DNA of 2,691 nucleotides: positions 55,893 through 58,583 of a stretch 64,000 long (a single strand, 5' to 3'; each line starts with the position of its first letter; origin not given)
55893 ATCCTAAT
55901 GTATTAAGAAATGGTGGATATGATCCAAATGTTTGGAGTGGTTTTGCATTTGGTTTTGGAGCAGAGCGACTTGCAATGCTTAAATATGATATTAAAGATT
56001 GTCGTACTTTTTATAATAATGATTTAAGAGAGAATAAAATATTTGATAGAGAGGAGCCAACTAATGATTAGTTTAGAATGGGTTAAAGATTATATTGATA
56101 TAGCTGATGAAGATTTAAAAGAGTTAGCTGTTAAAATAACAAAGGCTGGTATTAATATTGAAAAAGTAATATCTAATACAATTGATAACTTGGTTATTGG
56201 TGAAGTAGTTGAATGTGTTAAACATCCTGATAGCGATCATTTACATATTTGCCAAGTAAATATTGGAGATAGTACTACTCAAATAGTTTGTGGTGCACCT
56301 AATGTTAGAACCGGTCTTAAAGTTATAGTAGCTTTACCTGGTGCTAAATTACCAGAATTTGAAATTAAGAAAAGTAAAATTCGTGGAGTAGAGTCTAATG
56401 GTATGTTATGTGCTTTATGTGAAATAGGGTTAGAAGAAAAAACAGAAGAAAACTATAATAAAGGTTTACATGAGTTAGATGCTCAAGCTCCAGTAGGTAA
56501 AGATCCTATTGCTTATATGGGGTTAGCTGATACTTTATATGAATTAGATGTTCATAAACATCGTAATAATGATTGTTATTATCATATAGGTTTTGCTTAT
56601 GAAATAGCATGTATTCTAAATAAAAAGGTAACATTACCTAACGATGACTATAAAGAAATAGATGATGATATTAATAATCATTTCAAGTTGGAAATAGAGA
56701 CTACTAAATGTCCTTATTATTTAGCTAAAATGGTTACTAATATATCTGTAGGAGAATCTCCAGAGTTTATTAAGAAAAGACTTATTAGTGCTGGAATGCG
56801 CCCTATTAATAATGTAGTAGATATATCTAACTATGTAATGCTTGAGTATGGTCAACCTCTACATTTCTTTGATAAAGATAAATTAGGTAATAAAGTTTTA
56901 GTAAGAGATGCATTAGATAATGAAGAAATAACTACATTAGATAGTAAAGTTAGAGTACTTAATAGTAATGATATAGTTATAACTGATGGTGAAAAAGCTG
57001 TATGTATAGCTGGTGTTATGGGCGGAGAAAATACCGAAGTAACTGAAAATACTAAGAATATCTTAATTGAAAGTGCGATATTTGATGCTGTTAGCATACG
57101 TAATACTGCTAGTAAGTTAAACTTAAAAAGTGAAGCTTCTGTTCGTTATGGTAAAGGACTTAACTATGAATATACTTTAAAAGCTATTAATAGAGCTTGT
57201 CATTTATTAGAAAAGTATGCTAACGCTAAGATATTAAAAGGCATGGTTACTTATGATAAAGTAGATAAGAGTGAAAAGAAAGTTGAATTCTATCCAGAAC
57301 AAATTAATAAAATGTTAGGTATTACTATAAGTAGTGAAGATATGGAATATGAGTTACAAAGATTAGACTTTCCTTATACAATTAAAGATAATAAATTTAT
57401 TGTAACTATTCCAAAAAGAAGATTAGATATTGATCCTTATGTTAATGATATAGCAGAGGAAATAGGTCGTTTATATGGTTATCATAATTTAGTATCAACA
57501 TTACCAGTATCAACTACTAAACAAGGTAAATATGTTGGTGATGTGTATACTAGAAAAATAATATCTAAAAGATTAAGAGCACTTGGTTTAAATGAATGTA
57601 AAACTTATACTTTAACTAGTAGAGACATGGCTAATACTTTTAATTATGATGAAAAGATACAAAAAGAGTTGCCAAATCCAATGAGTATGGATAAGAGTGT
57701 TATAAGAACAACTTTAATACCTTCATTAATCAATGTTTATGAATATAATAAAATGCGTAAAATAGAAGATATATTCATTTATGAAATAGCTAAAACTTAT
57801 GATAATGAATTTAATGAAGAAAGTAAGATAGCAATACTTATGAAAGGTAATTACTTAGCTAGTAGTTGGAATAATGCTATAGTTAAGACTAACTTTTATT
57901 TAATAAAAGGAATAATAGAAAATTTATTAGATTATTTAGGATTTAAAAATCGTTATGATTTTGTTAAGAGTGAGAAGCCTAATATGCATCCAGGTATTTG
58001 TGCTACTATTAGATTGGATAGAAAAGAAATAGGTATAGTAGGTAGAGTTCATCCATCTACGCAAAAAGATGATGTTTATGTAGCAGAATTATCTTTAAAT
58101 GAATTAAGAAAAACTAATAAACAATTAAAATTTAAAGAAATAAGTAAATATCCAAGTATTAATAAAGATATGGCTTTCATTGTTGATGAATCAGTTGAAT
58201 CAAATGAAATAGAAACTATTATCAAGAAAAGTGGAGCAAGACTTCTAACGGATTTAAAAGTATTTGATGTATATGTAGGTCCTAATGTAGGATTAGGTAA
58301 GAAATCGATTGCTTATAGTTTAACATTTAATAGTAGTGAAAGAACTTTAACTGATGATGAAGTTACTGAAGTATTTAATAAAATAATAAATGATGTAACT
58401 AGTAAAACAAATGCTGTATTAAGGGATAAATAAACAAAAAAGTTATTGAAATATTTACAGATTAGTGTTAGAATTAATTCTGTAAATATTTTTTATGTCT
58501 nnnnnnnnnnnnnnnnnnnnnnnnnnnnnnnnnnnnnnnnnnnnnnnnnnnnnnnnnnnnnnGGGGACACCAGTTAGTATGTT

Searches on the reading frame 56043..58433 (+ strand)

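Call 5: search_protein_families(library=pfam, proteins=[window:56043-58433:+], max_evalue=0.01)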
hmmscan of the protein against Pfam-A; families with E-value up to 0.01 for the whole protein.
window:56043-58433:+ (796 aa): 5 families
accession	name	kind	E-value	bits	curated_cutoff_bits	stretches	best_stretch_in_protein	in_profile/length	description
PF03483.22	B3_4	-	4.9e-66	222.1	29.3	1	222-394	1-174/174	B3/4 domain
PF17759.6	tRNA_synthFbeta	-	5.6e-49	167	22.4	1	485-684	3-213/214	Phenylalanyl tRNA synthetase beta chain CLM domain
PF03147.19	FDX-ACB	-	1.2e-29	103.1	31.1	1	701-794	1-94/94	Ferredoxin-fold anticodon binding domain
PF01588.26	tRNA_bind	-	1.1e-21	77.1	27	1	50-153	1-95/96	Putative tRNA binding domain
PF03484.21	B5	-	3.9e-15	56.2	28.6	1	414-480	1-67/67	tRNA synthetase B5 domain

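Call 6: search_protein_families(library=ncbifam, proteins=[window:56043-58433:+], max_evalue=0.01)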
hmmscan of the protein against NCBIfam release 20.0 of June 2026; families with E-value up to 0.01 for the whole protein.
window:56043-58433:+ (796 aa): 11 families
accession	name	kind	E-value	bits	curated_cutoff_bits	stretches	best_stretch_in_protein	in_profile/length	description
TIGR00472.1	pheT_bact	equivalog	3.2e-237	789.7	402.65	1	8-794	2-798/798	phenylalanine--tRNA ligase subunit beta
NF001882.0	PRK00629.5-4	equivalog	2.1e-91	307.4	527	1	8-728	2-679/725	phenylalanine--tRNA ligase subunit beta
NF045760.1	YtpR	equivalog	2.8e-36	125.1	100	1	16-153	54-183/185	YtpR family tRNA-binding protein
TIGR00471.1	pheT_arch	equivalog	1.1e-28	100.1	282.65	1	312-672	198-529/551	phenylalanine--tRNA ligase subunit beta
NF001879.0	PRK00629.5-1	equivalog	3.8e-22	78.6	840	1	34-693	28-638/718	phenylalanine--tRNA ligase subunit beta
NF045867.1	PheT_Nterm_rel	equivalog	3.7e-16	59.6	120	1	25-130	67-170/171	TyrS-associated PheT N-terminal domain-related protein TapR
TIGR00469.1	pheS_mito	equivalog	4.9e-09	35.3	258.35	1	694-785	348-443/451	phenylalanine--tRNA ligase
NF007492.0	PRK10089.1-1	equivalog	1.7e-06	27.9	150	1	50-124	14-86/110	tRNA-binding protein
NF001100.0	PRK00133.1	equivalog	0.00014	20.5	587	1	49-124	580-652/676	methionine--tRNA ligase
TIGR00399.1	metG_C_term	equivalog_domain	0.00023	21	116.65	1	28-125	25-116/139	methionine--tRNA ligase subunit beta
NF051887.1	PheS_related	equivalog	0.00093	18.4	300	0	696-785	244-346/349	PheS-related mystery ligase SrmL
